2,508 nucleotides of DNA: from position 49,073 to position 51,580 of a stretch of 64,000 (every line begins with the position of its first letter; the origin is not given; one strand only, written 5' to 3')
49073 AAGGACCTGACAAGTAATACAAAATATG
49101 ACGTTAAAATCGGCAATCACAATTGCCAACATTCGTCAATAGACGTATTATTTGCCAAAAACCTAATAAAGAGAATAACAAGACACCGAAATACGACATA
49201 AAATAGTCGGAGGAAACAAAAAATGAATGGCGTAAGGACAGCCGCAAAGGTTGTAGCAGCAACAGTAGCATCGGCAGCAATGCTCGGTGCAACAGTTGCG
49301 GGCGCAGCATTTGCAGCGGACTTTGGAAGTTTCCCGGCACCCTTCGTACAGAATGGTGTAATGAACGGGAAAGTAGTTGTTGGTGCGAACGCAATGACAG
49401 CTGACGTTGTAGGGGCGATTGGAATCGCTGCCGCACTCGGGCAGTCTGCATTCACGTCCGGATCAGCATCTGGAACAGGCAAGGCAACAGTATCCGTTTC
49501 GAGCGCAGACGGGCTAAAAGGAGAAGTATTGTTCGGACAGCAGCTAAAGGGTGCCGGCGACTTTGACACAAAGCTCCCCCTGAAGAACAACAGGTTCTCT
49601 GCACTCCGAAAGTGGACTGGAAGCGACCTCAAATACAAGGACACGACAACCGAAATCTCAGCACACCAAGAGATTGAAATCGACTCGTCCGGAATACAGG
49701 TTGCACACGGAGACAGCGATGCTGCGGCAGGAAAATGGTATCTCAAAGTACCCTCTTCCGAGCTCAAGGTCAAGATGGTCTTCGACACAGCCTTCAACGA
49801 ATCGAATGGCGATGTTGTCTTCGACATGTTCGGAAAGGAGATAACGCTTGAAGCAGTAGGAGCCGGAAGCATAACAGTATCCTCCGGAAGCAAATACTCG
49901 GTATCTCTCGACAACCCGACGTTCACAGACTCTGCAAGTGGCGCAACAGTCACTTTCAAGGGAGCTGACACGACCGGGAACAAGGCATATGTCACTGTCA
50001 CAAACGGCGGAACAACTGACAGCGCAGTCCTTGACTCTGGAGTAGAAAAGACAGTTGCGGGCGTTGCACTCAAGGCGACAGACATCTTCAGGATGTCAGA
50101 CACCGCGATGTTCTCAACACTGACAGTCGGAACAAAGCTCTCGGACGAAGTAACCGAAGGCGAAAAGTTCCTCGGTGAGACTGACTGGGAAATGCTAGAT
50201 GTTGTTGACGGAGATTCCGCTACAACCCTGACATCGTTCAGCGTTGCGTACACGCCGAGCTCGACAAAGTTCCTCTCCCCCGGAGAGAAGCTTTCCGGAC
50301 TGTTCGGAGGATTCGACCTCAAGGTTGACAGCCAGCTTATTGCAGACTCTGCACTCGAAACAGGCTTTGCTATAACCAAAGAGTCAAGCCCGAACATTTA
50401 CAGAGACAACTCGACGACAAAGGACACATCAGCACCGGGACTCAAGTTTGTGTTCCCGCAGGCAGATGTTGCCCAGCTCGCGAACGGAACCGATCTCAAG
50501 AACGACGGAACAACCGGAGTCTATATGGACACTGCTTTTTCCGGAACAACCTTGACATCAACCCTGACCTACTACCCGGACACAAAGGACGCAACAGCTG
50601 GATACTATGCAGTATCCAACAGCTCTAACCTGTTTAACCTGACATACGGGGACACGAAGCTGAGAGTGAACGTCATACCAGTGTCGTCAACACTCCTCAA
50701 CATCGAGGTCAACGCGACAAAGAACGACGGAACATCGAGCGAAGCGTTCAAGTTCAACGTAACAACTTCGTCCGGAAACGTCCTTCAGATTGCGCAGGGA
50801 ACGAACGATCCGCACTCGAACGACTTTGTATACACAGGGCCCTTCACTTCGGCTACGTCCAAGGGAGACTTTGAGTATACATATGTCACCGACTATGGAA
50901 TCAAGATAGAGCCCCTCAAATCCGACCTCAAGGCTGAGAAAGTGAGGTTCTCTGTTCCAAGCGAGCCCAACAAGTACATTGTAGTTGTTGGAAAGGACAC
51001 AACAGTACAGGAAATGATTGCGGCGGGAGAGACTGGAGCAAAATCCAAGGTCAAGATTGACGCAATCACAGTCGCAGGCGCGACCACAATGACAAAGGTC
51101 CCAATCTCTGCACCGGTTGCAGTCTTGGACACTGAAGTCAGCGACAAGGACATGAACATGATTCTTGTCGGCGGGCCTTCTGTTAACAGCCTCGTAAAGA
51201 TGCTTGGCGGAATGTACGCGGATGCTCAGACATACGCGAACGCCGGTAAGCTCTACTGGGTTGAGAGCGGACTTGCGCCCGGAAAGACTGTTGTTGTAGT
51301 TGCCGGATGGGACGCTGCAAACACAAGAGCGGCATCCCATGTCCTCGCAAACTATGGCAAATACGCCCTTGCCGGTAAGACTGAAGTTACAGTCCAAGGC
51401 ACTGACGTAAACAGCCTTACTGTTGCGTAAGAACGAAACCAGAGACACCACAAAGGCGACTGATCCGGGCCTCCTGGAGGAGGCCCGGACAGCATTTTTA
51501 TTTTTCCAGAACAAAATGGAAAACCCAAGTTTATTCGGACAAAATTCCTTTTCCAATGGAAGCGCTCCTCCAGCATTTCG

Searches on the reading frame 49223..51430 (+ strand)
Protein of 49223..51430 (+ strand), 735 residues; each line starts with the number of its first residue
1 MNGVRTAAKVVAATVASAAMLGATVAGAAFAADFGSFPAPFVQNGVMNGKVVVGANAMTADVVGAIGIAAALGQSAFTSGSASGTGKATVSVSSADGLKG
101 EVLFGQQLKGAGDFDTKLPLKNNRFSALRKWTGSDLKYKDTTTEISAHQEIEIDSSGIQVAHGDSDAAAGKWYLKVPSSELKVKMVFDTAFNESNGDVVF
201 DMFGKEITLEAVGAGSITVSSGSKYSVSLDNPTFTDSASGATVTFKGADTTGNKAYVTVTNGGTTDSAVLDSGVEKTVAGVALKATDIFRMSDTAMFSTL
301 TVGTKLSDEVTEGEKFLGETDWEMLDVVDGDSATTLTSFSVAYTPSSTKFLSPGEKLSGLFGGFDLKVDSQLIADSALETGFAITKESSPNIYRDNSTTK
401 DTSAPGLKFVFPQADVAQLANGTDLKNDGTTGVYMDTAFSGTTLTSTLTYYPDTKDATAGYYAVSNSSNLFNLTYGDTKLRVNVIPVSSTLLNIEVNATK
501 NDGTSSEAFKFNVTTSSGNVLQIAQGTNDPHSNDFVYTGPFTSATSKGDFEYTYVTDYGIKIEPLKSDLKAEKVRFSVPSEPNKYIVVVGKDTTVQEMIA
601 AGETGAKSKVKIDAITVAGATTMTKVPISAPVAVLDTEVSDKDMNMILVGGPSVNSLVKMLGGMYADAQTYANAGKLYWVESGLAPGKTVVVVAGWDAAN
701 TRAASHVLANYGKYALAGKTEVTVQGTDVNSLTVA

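Call 53: search_protein_families(library=ncbifam, proteins=[window:49223-51430:+], max_evalue=1e-10)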
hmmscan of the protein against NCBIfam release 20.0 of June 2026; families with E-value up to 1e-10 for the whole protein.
window:49223-51430:+ (735 aa): 1 family
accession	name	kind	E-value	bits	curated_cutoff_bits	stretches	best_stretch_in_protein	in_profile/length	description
TIGR01564.1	S_layer_MJ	subfamily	2.9e-19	69.1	25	1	570-709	427-568/571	S-layer protein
